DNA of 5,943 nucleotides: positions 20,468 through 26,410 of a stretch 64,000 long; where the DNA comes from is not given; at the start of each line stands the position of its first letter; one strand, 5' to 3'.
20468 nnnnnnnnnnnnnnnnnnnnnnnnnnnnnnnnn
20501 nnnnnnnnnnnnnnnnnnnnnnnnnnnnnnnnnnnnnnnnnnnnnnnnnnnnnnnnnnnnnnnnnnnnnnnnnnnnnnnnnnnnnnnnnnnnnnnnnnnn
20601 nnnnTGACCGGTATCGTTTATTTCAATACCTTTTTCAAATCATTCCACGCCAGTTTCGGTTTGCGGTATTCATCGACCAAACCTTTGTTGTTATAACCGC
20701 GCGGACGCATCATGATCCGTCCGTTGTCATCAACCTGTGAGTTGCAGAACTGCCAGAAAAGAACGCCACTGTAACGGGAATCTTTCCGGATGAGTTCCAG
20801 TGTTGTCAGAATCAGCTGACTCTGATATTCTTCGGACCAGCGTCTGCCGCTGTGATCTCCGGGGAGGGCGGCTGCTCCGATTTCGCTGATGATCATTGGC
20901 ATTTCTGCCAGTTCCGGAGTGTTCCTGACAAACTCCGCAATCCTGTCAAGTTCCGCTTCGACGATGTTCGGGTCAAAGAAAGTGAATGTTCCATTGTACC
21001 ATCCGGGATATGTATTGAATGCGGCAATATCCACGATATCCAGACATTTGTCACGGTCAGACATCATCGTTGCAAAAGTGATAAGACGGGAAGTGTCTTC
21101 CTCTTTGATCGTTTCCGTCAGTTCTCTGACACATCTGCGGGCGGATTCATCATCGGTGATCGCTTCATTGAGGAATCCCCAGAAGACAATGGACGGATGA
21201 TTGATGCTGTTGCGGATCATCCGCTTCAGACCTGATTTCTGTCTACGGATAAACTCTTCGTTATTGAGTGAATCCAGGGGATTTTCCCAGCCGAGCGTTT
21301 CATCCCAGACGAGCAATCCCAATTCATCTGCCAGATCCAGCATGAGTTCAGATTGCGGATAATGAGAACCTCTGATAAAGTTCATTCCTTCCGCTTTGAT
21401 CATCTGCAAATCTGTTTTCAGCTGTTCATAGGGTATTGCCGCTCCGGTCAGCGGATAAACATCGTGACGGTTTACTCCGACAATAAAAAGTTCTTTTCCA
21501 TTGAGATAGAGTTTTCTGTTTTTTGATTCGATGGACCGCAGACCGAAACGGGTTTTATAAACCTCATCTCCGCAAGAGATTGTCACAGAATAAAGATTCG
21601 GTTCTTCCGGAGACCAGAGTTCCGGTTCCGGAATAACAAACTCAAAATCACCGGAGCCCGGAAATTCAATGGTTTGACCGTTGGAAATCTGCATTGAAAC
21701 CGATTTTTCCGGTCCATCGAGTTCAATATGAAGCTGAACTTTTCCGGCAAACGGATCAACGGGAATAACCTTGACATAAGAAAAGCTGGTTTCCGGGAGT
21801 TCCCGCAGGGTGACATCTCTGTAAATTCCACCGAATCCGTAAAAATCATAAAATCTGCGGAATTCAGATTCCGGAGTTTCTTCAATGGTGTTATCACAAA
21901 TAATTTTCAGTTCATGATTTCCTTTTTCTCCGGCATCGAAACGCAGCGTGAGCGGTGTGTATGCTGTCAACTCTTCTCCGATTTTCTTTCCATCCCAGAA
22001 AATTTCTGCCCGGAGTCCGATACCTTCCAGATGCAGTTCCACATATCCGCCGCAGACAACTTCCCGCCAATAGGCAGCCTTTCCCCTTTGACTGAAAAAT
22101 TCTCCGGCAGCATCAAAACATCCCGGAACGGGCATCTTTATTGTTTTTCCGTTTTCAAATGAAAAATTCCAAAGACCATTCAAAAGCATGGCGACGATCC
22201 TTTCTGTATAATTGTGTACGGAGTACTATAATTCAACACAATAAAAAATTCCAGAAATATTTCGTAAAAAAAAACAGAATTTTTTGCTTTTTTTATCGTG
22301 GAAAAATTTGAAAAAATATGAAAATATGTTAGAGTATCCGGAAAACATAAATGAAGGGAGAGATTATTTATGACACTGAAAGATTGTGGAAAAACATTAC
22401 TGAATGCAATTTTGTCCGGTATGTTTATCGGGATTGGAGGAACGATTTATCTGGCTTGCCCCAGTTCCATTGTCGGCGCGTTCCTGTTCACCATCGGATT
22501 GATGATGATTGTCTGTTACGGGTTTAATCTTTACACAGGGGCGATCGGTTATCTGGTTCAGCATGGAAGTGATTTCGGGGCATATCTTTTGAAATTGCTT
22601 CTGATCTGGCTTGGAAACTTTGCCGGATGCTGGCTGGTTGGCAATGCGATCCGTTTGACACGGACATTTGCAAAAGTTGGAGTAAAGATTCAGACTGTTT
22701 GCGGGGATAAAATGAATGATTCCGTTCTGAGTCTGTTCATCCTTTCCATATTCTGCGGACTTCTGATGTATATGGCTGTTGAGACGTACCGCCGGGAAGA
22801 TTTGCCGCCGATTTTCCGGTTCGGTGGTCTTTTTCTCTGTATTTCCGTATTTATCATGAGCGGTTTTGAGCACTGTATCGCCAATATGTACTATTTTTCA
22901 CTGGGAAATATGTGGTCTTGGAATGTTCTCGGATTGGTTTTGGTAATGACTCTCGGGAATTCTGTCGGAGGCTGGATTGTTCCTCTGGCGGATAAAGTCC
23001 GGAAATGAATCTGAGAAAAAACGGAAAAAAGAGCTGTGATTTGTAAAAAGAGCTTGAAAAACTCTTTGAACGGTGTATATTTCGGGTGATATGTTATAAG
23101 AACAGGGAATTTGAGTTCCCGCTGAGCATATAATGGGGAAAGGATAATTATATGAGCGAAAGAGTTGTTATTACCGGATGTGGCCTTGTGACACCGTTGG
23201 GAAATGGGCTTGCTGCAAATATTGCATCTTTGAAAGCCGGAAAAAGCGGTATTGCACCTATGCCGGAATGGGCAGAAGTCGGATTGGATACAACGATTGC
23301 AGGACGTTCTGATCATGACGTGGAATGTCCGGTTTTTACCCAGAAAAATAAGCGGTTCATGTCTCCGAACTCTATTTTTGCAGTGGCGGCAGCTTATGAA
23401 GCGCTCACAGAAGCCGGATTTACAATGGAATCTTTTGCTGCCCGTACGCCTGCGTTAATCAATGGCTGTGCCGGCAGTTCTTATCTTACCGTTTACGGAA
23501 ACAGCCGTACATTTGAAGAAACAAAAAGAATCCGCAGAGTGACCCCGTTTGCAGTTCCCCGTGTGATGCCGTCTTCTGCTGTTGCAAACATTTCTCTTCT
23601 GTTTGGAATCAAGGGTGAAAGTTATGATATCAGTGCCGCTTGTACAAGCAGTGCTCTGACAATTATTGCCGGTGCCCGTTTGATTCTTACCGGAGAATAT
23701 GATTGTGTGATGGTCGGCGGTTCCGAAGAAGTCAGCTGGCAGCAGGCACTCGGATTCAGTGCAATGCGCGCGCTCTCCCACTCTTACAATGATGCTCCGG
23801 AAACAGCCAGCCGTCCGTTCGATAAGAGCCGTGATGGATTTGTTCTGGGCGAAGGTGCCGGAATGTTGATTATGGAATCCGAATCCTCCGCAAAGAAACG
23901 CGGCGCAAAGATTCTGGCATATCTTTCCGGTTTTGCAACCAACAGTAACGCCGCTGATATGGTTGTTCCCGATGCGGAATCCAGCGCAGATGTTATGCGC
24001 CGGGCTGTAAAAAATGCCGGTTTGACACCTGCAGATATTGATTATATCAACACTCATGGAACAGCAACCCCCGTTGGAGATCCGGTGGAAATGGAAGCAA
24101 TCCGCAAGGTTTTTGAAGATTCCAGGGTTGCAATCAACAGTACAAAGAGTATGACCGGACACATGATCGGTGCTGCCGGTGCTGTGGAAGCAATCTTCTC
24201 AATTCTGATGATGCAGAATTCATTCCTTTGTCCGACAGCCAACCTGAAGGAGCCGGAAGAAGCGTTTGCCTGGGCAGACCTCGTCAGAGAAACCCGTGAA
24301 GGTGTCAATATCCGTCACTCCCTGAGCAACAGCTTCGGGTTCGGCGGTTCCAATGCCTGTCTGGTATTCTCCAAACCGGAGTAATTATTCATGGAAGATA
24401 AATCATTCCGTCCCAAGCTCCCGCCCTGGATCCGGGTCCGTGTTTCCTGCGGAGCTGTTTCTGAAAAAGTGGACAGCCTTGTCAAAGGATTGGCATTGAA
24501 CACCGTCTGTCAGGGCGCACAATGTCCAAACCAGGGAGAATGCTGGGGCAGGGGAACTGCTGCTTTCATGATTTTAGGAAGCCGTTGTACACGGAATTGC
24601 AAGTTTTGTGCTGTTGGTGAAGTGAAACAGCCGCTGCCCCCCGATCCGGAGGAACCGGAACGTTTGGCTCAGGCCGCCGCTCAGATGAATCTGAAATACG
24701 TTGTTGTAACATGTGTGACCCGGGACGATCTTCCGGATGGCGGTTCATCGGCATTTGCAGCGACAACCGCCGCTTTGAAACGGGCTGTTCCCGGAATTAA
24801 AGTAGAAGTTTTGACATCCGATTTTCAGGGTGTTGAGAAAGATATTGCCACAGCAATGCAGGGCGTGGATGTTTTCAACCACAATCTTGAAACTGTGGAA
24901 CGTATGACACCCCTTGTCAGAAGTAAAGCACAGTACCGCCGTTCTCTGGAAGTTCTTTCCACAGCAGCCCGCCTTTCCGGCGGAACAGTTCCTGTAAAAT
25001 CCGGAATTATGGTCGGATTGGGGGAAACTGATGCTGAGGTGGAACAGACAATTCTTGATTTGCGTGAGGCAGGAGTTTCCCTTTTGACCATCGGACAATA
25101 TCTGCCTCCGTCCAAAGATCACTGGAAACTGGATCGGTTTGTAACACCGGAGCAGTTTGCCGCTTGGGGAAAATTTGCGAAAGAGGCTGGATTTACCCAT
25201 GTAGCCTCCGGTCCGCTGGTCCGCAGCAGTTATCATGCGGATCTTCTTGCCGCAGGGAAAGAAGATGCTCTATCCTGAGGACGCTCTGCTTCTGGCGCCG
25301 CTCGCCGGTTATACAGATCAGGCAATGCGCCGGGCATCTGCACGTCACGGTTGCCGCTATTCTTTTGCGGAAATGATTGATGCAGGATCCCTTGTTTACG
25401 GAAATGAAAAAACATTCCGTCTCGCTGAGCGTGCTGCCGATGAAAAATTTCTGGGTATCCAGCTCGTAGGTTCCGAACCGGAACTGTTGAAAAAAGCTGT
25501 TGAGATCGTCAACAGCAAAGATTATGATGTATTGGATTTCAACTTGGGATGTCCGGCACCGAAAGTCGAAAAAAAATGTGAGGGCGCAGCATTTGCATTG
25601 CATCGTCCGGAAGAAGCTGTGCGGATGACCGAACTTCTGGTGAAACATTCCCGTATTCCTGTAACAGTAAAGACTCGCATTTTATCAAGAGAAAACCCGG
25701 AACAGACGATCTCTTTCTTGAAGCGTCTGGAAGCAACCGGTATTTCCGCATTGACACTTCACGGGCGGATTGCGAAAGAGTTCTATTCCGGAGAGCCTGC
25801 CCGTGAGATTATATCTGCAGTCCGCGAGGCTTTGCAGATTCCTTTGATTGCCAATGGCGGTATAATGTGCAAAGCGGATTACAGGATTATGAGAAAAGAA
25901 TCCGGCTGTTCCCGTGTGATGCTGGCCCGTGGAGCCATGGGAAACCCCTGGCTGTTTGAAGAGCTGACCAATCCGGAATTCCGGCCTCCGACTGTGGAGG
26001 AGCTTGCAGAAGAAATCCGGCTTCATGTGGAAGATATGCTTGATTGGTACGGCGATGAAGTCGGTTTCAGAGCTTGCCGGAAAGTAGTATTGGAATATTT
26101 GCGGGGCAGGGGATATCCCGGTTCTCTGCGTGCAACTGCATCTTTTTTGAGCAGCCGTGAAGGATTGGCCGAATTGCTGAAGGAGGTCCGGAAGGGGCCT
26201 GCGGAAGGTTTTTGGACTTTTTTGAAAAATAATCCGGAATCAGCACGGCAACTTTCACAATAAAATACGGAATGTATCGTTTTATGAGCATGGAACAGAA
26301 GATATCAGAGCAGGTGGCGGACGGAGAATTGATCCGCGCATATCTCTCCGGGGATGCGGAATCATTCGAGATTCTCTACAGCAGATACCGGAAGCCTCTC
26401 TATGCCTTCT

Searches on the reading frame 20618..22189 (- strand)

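Call 10: search_protein_families(library=pfam, proteins=[window:20618-22189:-], max_evalue=0.01)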
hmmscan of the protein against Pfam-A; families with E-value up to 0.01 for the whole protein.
window:20618-22189:- (523 aa): 2 families
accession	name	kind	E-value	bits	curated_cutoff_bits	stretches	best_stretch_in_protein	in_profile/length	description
PF02836.23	Glyco_hydro_2_C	-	5.6e-38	131.2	21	1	221-521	2-296/302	Glycosyl hydrolases family 2, TIM barrel domain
PF00703.27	Glyco_hydro_2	-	4.1e-09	37.6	23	1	159-218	44-109/109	Glycosyl hydrolases family 2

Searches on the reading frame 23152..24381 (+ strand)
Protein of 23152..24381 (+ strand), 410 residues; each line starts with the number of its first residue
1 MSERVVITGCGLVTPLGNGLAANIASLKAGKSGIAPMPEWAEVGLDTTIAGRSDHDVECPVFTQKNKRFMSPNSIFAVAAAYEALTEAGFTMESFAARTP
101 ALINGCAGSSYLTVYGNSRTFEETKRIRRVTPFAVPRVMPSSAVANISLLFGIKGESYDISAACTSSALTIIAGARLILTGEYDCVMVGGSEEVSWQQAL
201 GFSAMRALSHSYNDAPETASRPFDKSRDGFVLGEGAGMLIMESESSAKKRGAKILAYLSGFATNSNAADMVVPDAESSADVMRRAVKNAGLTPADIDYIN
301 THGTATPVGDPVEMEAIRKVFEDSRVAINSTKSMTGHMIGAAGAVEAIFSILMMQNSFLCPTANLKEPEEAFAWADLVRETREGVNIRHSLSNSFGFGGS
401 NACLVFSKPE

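Call 35: search_protein_families(library=pfam, proteins=[window:23152-24381:+], max_evalue=0.001)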
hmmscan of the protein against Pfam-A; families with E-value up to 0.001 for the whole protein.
window:23152-24381:+ (410 aa): 4 families
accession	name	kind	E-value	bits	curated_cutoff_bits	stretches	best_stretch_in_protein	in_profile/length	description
PF00109.32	ketoacyl-synt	-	3e-45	155.2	20.8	1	3-246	2-251/252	Beta-ketoacyl synthase, N-terminal domain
PF02801.28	Ketoacyl-synt_C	-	1.7e-35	122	20.8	1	256-365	2-118/119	Beta-ketoacyl synthase, C-terminal domain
PF00108.29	Thiolase_N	-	3.6e-05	23.7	26.4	1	157-202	78-123/260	Thiolase, N-terminal domain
PF08545.16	ACP_syn_III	-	5.4e-05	23.5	24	0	158-195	1-38/80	3-Oxoacyl-[acyl-carrier-protein (ACP)] synthase III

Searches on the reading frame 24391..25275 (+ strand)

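Call 69: search_protein_families(library=pfam, proteins=[window:24391-25275:+], max_evalue=0.001)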
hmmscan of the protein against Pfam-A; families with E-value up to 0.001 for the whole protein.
window:24391-25275:+ (295 aa): 2 families
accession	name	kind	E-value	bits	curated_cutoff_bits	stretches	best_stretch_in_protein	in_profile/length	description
PF04055.27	Radical_SAM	-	9.3e-21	75.1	29.5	1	60-223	1-165/166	Radical SAM superfamily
PF16881.10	LIAS_N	-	1.1e-05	26.2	27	1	4-45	55-96/96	N-terminal domain of lipoyl synthase of Radical_SAM family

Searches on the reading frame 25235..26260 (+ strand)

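Call 69: search_protein_families(library=pfam, proteins=[window:25235-26260:+], max_evalue=0.001)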
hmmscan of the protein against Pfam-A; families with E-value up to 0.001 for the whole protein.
window:25235-26260:+ (342 aa): 1 family
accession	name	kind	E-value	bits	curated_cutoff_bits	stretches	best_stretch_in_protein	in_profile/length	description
PF01207.24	Dus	-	6e-62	210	20.4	1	19-311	1-298/311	Dihydrouridine synthase (Dus)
